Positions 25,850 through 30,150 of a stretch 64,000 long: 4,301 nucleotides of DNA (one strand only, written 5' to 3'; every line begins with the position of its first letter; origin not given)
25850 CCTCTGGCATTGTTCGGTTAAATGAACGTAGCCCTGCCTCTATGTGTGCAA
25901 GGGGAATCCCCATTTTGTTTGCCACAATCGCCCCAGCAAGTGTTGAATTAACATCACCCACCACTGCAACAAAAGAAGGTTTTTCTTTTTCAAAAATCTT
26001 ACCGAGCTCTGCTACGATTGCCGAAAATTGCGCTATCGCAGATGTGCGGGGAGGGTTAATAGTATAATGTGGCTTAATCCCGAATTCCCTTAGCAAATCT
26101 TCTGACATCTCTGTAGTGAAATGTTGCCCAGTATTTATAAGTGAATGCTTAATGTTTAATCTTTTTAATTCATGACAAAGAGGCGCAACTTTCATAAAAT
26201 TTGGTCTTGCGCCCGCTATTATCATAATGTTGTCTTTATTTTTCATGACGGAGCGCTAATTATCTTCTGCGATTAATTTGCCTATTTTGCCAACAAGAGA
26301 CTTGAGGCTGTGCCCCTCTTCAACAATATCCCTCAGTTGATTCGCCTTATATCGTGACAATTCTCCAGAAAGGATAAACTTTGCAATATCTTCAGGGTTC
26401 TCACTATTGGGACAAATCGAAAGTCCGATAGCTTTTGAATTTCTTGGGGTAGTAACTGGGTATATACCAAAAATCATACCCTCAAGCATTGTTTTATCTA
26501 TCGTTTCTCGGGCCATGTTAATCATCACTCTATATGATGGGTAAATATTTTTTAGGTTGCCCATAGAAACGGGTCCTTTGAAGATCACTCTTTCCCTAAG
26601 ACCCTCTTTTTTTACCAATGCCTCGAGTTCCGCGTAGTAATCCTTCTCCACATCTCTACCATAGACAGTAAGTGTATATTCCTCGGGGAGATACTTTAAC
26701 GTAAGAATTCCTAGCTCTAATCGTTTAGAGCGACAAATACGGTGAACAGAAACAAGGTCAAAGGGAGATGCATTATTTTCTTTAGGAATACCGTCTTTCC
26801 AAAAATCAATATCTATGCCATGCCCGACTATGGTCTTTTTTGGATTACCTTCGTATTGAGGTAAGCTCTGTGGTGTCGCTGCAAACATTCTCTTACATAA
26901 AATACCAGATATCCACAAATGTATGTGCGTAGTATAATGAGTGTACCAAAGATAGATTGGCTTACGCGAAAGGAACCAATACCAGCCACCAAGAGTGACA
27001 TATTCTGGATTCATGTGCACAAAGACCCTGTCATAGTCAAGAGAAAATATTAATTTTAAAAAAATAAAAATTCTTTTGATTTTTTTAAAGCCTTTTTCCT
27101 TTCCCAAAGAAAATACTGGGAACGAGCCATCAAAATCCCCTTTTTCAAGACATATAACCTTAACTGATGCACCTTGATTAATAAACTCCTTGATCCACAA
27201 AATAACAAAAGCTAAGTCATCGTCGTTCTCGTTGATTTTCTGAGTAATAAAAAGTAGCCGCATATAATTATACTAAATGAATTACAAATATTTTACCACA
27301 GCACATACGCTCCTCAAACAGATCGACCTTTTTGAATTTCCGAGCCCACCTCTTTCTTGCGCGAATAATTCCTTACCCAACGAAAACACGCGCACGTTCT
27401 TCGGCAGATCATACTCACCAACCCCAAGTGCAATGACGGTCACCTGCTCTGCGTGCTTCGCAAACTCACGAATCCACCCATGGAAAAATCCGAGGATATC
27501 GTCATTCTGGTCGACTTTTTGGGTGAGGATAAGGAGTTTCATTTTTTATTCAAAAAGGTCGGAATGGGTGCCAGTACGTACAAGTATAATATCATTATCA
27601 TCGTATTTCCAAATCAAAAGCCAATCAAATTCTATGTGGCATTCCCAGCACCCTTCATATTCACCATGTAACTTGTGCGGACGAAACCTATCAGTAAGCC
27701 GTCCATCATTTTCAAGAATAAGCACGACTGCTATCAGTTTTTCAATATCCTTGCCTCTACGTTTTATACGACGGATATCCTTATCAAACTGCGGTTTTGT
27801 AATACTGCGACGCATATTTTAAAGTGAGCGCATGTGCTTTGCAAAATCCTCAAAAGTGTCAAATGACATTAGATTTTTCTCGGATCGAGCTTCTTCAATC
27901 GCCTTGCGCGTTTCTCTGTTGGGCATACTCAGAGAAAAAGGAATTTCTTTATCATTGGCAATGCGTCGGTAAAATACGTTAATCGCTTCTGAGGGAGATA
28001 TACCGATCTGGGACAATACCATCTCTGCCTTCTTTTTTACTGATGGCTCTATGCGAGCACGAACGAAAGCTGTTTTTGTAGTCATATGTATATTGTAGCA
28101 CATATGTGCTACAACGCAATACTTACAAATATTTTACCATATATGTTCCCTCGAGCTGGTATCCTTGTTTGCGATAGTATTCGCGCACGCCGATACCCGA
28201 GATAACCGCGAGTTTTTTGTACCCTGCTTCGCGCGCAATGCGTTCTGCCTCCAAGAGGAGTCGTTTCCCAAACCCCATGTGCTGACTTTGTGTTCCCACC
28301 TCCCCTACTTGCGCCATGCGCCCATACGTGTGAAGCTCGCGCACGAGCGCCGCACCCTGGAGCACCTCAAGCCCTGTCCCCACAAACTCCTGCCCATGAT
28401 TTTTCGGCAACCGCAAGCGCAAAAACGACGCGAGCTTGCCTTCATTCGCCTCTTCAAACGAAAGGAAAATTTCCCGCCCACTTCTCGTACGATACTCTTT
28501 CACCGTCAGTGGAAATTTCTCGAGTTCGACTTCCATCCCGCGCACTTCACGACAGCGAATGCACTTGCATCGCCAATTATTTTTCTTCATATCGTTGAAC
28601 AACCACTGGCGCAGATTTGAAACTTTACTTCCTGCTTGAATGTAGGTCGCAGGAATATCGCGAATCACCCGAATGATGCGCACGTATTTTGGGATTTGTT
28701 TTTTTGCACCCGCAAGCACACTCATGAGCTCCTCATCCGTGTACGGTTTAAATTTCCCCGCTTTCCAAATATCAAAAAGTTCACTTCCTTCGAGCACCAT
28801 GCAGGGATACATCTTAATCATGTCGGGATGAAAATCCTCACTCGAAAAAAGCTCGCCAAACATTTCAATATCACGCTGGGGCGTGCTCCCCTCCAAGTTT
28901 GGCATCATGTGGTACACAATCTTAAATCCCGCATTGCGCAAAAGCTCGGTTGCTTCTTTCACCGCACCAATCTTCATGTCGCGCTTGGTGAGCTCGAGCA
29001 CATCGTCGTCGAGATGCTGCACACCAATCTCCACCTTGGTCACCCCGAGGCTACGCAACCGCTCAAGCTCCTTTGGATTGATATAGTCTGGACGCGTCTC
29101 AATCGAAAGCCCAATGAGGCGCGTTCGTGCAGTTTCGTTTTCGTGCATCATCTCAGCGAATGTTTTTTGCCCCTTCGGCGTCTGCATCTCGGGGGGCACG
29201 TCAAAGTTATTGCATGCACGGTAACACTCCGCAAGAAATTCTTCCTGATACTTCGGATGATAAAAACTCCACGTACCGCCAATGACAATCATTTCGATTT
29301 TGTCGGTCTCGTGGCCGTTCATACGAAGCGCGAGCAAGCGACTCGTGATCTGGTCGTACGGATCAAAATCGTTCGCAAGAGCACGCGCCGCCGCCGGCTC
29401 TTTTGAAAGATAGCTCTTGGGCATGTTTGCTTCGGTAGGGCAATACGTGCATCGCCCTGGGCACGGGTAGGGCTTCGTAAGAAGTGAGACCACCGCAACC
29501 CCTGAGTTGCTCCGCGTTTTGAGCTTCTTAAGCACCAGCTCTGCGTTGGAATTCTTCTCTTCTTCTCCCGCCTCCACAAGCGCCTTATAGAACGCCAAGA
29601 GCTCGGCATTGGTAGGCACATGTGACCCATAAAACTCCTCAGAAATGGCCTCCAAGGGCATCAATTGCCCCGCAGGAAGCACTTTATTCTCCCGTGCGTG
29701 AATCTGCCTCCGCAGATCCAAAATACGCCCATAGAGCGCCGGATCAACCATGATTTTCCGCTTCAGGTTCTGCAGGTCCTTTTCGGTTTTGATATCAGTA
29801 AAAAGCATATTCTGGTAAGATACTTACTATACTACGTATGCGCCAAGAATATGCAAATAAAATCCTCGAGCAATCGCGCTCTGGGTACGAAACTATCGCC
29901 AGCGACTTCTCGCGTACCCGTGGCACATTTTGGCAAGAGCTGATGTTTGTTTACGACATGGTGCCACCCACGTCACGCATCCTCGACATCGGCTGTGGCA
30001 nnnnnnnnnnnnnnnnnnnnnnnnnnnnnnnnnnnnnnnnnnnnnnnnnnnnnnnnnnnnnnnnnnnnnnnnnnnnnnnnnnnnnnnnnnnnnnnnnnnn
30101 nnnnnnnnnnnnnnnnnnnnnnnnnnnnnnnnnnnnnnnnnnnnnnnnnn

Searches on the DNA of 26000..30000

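Call 68: search_rna_families(source=window, start=26000, end=30000, threshold=evalue, max_evalue=0.1)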
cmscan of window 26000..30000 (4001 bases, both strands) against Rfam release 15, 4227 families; matches with E-value up to 0.1: 0.
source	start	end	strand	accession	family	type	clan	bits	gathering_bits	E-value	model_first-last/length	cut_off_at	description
